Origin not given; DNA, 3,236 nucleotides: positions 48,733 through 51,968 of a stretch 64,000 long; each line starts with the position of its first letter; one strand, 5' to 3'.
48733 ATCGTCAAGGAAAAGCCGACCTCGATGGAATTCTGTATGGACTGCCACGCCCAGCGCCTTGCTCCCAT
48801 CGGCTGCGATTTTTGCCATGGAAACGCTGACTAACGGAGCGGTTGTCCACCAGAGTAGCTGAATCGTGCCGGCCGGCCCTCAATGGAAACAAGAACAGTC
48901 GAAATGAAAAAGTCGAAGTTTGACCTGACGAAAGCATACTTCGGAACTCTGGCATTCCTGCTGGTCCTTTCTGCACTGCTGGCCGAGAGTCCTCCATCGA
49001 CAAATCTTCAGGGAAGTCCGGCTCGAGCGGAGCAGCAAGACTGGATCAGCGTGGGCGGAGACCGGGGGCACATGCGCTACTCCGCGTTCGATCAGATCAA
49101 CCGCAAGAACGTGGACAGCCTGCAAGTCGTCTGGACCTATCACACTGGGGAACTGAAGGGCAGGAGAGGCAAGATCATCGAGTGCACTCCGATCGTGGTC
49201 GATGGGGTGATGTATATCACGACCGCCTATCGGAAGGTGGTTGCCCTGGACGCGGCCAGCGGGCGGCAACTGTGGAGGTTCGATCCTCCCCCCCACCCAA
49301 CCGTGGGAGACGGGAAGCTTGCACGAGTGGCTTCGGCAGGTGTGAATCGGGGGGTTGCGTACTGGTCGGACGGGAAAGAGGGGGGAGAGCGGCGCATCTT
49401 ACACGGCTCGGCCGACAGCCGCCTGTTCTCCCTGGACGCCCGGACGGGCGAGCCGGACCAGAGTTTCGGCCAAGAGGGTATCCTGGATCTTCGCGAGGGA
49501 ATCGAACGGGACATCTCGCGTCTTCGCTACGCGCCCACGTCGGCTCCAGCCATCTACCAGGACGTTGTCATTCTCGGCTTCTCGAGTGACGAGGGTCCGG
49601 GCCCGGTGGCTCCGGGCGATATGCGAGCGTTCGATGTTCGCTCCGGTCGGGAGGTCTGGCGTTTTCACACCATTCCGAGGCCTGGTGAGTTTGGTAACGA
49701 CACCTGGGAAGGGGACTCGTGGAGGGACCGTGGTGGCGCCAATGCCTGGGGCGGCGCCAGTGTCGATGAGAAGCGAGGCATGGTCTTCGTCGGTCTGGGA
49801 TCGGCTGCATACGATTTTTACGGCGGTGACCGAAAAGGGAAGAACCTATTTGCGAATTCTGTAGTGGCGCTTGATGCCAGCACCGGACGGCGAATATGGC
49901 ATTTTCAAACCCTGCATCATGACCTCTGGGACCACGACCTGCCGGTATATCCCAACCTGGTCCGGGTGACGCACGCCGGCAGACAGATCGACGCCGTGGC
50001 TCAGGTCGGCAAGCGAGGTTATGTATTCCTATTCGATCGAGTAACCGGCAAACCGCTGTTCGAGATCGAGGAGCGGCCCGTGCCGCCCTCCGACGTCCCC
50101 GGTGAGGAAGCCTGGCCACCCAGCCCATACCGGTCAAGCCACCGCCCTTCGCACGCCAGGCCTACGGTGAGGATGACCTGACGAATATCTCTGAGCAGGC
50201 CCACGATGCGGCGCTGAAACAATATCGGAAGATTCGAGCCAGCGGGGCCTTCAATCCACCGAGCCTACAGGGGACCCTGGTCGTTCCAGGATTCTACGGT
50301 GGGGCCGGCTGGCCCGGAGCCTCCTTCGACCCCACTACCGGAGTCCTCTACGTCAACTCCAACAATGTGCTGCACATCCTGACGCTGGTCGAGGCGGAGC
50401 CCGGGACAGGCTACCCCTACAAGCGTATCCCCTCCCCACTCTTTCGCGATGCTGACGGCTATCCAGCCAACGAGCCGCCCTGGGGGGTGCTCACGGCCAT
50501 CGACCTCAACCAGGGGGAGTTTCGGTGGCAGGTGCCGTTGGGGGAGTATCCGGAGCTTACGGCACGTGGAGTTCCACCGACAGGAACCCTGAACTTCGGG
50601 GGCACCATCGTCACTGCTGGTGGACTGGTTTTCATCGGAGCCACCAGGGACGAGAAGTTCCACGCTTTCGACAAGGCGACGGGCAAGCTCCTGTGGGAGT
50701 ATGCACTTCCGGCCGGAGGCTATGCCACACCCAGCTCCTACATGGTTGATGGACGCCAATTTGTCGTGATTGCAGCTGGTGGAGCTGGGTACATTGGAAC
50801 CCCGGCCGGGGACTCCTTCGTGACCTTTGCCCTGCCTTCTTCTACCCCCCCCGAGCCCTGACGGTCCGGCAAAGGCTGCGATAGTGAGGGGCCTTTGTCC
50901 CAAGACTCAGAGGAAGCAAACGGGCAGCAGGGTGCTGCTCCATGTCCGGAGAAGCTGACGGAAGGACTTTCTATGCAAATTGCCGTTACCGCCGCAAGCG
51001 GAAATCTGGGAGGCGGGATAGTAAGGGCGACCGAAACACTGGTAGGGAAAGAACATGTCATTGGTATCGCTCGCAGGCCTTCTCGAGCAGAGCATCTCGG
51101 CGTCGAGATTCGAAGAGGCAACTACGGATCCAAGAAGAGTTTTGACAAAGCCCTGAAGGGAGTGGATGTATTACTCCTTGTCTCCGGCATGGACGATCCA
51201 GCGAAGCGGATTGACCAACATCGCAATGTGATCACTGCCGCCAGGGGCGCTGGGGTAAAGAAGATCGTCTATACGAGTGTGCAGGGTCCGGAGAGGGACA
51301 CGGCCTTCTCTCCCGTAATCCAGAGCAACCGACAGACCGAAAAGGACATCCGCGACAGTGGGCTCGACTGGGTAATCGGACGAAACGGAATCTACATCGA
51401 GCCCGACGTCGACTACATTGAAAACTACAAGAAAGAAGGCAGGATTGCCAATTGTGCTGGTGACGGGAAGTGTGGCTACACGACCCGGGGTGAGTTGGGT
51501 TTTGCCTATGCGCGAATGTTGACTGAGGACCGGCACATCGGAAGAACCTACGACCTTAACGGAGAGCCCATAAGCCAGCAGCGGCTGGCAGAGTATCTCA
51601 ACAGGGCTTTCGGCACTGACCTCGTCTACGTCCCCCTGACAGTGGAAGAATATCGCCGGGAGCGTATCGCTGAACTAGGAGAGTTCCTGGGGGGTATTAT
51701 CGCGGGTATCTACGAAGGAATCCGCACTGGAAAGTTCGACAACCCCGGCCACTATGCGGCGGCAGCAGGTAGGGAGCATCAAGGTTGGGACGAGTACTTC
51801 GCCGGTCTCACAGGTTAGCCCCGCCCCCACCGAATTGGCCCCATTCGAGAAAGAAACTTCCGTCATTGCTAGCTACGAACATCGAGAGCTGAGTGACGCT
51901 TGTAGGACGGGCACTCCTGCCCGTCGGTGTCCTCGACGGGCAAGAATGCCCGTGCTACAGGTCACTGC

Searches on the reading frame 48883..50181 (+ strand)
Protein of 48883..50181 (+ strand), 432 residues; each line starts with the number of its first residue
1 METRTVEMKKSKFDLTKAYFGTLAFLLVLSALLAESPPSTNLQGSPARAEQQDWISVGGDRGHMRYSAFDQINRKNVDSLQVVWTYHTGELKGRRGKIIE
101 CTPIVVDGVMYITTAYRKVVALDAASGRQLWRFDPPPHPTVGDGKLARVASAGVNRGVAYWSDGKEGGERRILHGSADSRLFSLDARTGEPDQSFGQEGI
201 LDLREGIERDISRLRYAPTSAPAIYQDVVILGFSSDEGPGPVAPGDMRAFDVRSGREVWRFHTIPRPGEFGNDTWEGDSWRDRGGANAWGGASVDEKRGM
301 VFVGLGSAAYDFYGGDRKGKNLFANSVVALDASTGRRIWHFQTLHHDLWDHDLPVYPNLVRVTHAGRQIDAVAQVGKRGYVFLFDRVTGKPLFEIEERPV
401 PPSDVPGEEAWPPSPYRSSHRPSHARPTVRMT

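Call 69: search_protein_families(library=pfam, proteins=[window:48883-50181:+], max_evalue=0.001)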
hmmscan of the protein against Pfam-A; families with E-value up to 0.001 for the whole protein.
window:48883-50181:+ (432 aa): 2 families
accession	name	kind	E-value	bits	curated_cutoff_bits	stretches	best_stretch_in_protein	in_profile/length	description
PF01011.28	PQQ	-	4e-136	455.6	26.7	1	54-421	1-364/595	Glucose/ethanol/alcohol dehydrogenase, beta-propeller domain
PF13360.13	PQQ_2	-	1.9e-15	57.6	27.6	1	82-260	15-143/233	Outer membrane protein assembly factor BamB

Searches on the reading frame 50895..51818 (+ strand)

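Call 69: search_protein_families(library=pfam, proteins=[window:50895-51818:+], max_evalue=0.001)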
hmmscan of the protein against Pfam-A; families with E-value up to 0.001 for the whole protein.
window:50895-51818:+ (307 aa): 2 families
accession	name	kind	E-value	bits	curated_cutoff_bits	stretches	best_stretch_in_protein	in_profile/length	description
PF13460.12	NAD_binding_10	-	2.6e-16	60.5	27.2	1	34-168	2-147/184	NAD(P)H-binding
PF05368.20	NmrA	-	5.7e-12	46.3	27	1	28-158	4-140/298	NmrA-like family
